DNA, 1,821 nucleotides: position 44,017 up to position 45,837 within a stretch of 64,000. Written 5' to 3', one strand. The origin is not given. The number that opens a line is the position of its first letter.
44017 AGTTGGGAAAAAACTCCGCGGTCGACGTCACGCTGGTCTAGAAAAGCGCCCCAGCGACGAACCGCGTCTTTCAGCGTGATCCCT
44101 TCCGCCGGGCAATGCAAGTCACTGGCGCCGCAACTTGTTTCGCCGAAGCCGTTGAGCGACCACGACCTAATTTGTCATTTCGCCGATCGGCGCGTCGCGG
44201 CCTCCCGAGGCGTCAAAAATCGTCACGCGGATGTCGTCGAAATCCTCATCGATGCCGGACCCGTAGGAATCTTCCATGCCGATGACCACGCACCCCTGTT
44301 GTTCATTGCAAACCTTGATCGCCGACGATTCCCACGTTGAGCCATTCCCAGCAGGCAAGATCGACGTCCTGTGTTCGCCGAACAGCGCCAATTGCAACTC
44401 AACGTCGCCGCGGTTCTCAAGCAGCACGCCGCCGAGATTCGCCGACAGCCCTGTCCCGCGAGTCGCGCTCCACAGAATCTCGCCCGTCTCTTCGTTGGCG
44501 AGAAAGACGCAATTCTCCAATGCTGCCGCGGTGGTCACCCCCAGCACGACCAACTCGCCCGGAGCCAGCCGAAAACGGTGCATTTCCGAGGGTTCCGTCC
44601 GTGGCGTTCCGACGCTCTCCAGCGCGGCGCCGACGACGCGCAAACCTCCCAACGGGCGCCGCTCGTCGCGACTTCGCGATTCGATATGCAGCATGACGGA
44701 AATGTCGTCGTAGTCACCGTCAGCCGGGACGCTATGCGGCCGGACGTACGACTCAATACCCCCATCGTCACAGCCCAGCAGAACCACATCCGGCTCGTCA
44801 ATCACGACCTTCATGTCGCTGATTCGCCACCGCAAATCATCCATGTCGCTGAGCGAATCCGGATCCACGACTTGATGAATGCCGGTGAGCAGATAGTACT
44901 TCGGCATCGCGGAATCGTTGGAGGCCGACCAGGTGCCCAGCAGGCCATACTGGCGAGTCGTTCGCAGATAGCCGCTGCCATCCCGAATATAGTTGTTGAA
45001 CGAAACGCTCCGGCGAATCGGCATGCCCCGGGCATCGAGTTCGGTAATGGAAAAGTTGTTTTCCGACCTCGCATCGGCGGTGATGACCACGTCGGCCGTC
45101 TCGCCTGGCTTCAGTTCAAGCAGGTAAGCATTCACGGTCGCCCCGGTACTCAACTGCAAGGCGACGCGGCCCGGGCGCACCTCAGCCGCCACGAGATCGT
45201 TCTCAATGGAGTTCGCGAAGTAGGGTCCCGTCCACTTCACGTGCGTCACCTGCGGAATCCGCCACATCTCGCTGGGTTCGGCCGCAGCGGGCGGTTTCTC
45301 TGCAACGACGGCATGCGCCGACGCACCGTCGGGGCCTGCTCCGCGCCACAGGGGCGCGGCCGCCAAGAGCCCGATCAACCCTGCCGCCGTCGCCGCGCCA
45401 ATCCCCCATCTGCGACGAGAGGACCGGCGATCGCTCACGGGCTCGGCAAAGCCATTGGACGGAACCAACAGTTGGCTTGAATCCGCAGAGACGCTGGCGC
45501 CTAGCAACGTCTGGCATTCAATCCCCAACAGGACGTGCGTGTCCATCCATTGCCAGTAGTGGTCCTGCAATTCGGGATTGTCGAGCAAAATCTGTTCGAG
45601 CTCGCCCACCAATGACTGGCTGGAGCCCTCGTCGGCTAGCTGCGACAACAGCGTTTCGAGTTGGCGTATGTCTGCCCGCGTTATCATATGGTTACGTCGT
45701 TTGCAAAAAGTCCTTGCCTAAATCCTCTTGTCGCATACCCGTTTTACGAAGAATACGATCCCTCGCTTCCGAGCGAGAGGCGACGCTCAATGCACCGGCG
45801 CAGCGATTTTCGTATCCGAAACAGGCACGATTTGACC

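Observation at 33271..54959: tRNA-Val-adjacent ~22 kb island of modular exoproteins with its own ECF sigma/anti-sigma pair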

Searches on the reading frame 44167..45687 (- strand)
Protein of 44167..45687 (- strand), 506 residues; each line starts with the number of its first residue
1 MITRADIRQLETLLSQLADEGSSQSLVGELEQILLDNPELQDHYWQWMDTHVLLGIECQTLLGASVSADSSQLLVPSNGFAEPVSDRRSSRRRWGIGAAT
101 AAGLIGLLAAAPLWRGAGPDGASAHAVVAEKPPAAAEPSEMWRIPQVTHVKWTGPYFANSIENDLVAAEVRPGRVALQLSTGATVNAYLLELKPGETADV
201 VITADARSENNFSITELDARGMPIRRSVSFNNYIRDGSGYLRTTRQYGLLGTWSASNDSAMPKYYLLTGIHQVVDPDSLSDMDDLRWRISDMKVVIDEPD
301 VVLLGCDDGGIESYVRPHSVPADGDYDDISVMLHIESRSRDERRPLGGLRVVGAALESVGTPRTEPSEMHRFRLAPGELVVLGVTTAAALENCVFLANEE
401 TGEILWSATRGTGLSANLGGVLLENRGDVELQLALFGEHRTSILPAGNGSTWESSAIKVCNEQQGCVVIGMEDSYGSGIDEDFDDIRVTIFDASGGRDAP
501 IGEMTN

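Call 5: search_protein_families(library=pfam, proteins=[window:44167-45687:-], max_evalue=0.01)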
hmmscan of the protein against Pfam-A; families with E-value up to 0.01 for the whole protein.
window:44167-45687:- (506 aa): 0 families

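Call 17: search_protein_families(library=ncbifam, proteins=[window:44167-45687:-], max_evalue=0.01)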
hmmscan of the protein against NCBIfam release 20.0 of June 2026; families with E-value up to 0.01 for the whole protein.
window:44167-45687:- (506 aa): 0 families

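Call 30: find_related_loci(query=window:44167-45687:-, collection=metagenome_contigs, flank=10000)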
Query window:44167-45687:- (506 aa) in metagenome_contigs; peptide patterns used: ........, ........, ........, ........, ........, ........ (x = any residue, [..] = any of these).
153 stretches matched a pattern, but none encodes a relative of the query by tblastn (E <= 1e-3).

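Call 31: find_encoding_contigs(protein=window:44167-45687:-, flank=10000, max_places=10)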
Protein window:44167-45687:- (506 aa): no gene with exactly this product is on record in the collection.

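Call 32: find_homologous_proteins(query=window:44167-45687:-, max_evalue=0.001)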
Query window:44167-45687:- (506 aa): 3 proteins with E <= 0.001 among 8000 candidates.
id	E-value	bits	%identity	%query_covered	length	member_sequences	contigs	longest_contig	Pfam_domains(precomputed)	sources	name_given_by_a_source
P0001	0.0e+0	1137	100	100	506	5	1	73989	-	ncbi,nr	ncbi:MAG: hypothetical protein KDA44_17875 [Planctomycetales bacterium]|nr:hypothetical protein [Pla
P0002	1.1e-132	461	48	99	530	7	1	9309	-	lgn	-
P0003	4.2e-104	367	40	99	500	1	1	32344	-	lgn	-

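Call 33: find_encoding_contigs(protein=P0002, flank=10000)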
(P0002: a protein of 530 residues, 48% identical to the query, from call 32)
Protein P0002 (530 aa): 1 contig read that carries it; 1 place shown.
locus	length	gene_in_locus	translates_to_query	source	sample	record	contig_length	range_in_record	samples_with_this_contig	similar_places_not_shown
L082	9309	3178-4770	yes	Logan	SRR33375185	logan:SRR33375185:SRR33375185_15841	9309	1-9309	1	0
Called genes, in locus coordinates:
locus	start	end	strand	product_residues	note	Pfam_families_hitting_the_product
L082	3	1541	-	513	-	?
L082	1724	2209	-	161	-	-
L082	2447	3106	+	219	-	PF04542:Sigma70_r2 (weak), PF08281:Sigma70_r4_2 (weak)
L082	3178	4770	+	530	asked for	-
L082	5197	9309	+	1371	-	?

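Call 34: find_encoding_contigs(protein=P0003, flank=10000)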
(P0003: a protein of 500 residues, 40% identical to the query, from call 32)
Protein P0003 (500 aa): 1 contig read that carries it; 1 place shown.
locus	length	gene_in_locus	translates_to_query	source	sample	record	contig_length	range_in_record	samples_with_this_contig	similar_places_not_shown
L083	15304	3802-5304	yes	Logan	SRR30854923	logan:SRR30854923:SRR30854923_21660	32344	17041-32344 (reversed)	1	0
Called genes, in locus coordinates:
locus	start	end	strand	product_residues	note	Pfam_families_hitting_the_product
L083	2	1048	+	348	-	?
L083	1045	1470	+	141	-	-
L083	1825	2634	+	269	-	-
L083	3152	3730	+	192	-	PF04542:Sigma70_r2 (weak), PF08281:Sigma70_r4_2, PF04545:Sigma70_r4 (weak)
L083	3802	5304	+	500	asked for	-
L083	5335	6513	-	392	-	PF00155:Aminotran_1_2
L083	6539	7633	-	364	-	PF08240:ADH_N, PF16912:Glu_dehyd_C, PF00107:ADH_zinc_N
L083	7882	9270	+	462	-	PF01565:FAD_binding_4, PF02913:FAD-oxidase_C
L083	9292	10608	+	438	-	PF13187:Fer4_9 (faint), PF13237:Fer4_10 (faint), PF12838:Fer4_7, PF13183:Fer4_8, PF13484:Fer4_16 (weak), PF13534:Fer4_17, PF02754:CCG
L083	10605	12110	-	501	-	-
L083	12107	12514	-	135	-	PF19911:DUF6384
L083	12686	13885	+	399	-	-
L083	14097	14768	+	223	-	PF05685:Uma2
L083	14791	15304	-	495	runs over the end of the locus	-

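Call 48: search_protein_representatives(protein=window:44167-45687:-)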
Query: 506 residues. Proteins with E-value up to 0.001 (for the whole library): 104; up to 1e-10: 94; up to 1e-30: 38. The best 104 are listed.
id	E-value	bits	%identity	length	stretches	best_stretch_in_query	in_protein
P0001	0.0e+00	1137.1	100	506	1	1-506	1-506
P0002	3.6e-133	461.2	50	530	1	1-501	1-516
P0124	2.6e-95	336.3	39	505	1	8-501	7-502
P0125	1.8e-62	228.0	37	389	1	34-412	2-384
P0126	1.1e-57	212.2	32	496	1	8-492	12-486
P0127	5.7e-57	209.9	35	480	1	3-491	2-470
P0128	3.8e-53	197.2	33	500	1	4-498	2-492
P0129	1.2e-52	195.5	31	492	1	3-492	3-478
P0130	4.3e-49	183.8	33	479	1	5-493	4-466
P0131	1.8e-48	181.8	31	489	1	9-490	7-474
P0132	1.9e-46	175.1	32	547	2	138-490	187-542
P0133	9.9e-45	169.5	33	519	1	9-491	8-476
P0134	7.9e-44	166.5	30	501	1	6-490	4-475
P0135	2.0e-42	161.9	32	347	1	145-493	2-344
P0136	4.1e-42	160.8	30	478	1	6-490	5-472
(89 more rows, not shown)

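Call 52: search_protein_families(library=pfam, alignment_id=A4, max_evalue=1)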
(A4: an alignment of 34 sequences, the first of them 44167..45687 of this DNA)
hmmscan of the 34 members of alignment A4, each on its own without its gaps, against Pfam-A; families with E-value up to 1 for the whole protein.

A. member 1, window:44167-45687:- (506 aa): 1 family
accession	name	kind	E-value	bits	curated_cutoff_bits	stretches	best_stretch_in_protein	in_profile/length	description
PF13448.11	DUF4114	-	0.012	17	27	1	456-489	51-81/85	Domain of unknown function (DUF4114)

B. families by the number of members that match (of 34 scanned): 18 families
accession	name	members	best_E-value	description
PF13448.11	DUF4114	29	1.1e-07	Domain of unknown function (DUF4114)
PF25697.1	EBNA2_N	2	0.0065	EBNA-2 N-terminal dimerization domain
PF07472.16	PA-IIL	2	0.034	Fucose-binding lectin II (PA-IIL)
PF25592.1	DUF7937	1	0.0047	Domain of unknown function (DUF7937)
PF05231.19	MASE1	1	0.0064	MASE1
PF25737.1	Herpes_US8A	1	0.01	Herpesvirus US8.5 protein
PF12599.13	DUF3768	1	0.025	Protein of unknown function (DUF3768)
PF19726.4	DUF6218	1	0.032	Family of unknown function (DUF6218)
PF13490.11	zf-HC2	1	0.037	Putative zinc-finger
PF12555.13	SteA-like_C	1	0.054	SteA-like C-terminal domain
PF20294.3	KMPT-N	1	0.066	KTSC and Metallopeptidase N-terminal fusion domain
PF19072.5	DUF5768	1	0.075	Family of unknown function (DUF5768)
PF09850.14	DotU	1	0.15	Type VI secretion system protein DotU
PF05120.17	GvpG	1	0.17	Gas vesicle protein G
PF18895.5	T4SS_pilin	1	0.18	Type IV secretion system pilin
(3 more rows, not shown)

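Call 59: predict_structure(alignment_id=A4)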
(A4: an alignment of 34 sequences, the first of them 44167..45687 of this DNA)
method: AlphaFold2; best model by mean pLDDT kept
length: 506 residues; sequences in the alignment: 34
mean_pLDDT: 73.9   pTM: 0.67
mean pLDDT of the five models: 73.9, 73.1, 72.3, 72.2, 71.3
residues with pLDDT >= 90: 209; 70-90: 101; 50-70: 72; < 50: 124
segments of 3 or more residues with pLDDT < 50: 62-98, 100-103, 113-168, 238-242, 311-314, 498-506
pLDDT, mean of each block of 10 residues (from residue 1): 92 89 85 91 82 58 41 35 38 42 50 45 39 36 29 39 42 81 82 95 90 92 84 64 71 93 94 64 65 93 87 55 90 90 74 74 95 95 94 96 94 83 95 97 72 94 92 76 93 66 40
secondary structure, 60 per line:
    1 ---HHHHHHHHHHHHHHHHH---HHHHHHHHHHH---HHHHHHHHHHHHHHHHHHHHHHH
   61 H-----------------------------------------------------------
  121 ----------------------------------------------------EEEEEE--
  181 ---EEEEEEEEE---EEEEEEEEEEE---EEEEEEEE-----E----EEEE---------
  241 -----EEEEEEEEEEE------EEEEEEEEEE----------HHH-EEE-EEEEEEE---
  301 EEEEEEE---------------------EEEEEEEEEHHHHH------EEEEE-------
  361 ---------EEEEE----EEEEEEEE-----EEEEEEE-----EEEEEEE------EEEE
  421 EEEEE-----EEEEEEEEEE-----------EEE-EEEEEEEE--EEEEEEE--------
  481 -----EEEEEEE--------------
elements in order: H4-20 H24-34 H38-61 E173-178 E184-192 E196-206 E210-217 E228-231 E246-256 E263-272 E287-289 E291-297 E301-307 E329-337 H338-342 E349-353 E370-374 E379-386 E392-398 E404-410 E417-425 E431-440 E452-454 E456-463 E466-472 E486-492

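Call 62: fold_search(model_id=the predicted structure, library=pdb)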
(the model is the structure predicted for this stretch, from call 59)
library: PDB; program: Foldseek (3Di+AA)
matches with E <= 10: 1402; with E <= 0.001: 52
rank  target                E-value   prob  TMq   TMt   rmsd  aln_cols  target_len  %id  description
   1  8j6m_A                4.6e-05  0.90  0.12  0.10  16.2       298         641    7  SIDT1 protein (released 2024-05-01)
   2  8wos_A                6.4e-05  0.84  0.12  0.10  16.6       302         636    8  Cryo-EM structure of human SIDT1 protein with C1 symmetry at low pH (released 2024-03-20)
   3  8kcx_A                1.1e-04  0.82  0.12  0.11  15.8       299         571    8  Cryo-EM structure of human SIDT1 (released 2024-06-12)
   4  8k13_A                1.5e-04  0.85  0.13  0.12  15.2       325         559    9  SID1 transmembrane family member 1 (released 2024-07-10)
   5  7y63_A                1.5e-04  0.77  0.12  0.10  15.1       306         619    8  ApoSIDT2-pH7.4 (released 2023-06-21)
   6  7y69_A                1.8e-04  0.72  0.12  0.10  16.3       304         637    8  ApoSIDT2-pH5.5 (released 2023-06-21)
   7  1yi9                  2.0e-04  0.57  0.13  0.18  15.2       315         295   11  Crystal Structure Analysis of the oxidized form of the M314I mutant of Peptidylglycine alpha-Hydroxylating Monooxygenase (released 2005-11-15)
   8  8woq_A                2.3e-04  0.75  0.13  0.11  15.8       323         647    9  Cryo-EM structure of human SIDT1 protein with C1 symmetry at neutral pH (released 2024-03-20)
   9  3kgl_F                2.3e-04  0.33  0.09  0.11  20.3       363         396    8  Crystal structure of procruciferin, 11S globulin from Brassica napus (released 2010-04-21)
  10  7f91_B                2.4e-04  1.00  0.17  0.56   7.5       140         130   14  SeMet derivative of Thrombocorticin (released 2022-07-06)
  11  2jdu_A                2.7e-04  1.00  0.18  0.70   3.4       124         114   16  Mutant (G24N) of Pseudomonas aeruginosa lectin II (PA-IIL) complexed with methyl-a-L-fucopyranoside (released 2007-06-12)
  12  6l4m                  2.7e-04  0.33  0.10  0.12  18.9       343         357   10  Crystal structure of vicilin from Solanum lycopersicum (tomato) (released 2019-12-04)
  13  1ous_A                2.8e-04  1.00  0.18  0.72   3.6       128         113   14  Lecb (PA-LII) calcium-free (released 2003-09-09)
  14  3kgl_D                2.8e-04  0.30  0.09  0.10  18.7       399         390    8  Crystal structure of procruciferin, 11S globulin from Brassica napus (released 2010-04-21)
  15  8k1b_A                3.0e-04  0.66  0.13  0.22  15.5       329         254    9  SID1 transmembrane family member 1 (released 2024-07-10)
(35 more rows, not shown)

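Call 63: search_solved_structures(query=A4, max_evalue=10, show_alignments=3)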
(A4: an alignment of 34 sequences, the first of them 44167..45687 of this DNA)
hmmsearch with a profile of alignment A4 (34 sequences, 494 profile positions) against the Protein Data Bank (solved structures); distinct sequences matched with E-value up to 10: 5.
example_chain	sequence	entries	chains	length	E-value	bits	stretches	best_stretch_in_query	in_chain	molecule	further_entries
6og4_C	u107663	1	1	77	0.45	12.4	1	3-39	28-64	Plasminogen-binding group A streptococcal M-like protein PAM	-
6oky_A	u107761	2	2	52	0.51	12.2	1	2-35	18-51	Plasminogen-binding group A streptococcal M-like protein PAM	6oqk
6bzl_A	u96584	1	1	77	0.6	12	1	3-39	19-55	M protein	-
7oix_B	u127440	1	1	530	2.4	10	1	50-129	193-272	Isoform 2 of Sodium-dependent lysophosphatidylcholine symporter 1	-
2jdm_A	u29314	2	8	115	2.5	9.9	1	448-487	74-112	FUCOSE-BINDING LECTIN PA-IIL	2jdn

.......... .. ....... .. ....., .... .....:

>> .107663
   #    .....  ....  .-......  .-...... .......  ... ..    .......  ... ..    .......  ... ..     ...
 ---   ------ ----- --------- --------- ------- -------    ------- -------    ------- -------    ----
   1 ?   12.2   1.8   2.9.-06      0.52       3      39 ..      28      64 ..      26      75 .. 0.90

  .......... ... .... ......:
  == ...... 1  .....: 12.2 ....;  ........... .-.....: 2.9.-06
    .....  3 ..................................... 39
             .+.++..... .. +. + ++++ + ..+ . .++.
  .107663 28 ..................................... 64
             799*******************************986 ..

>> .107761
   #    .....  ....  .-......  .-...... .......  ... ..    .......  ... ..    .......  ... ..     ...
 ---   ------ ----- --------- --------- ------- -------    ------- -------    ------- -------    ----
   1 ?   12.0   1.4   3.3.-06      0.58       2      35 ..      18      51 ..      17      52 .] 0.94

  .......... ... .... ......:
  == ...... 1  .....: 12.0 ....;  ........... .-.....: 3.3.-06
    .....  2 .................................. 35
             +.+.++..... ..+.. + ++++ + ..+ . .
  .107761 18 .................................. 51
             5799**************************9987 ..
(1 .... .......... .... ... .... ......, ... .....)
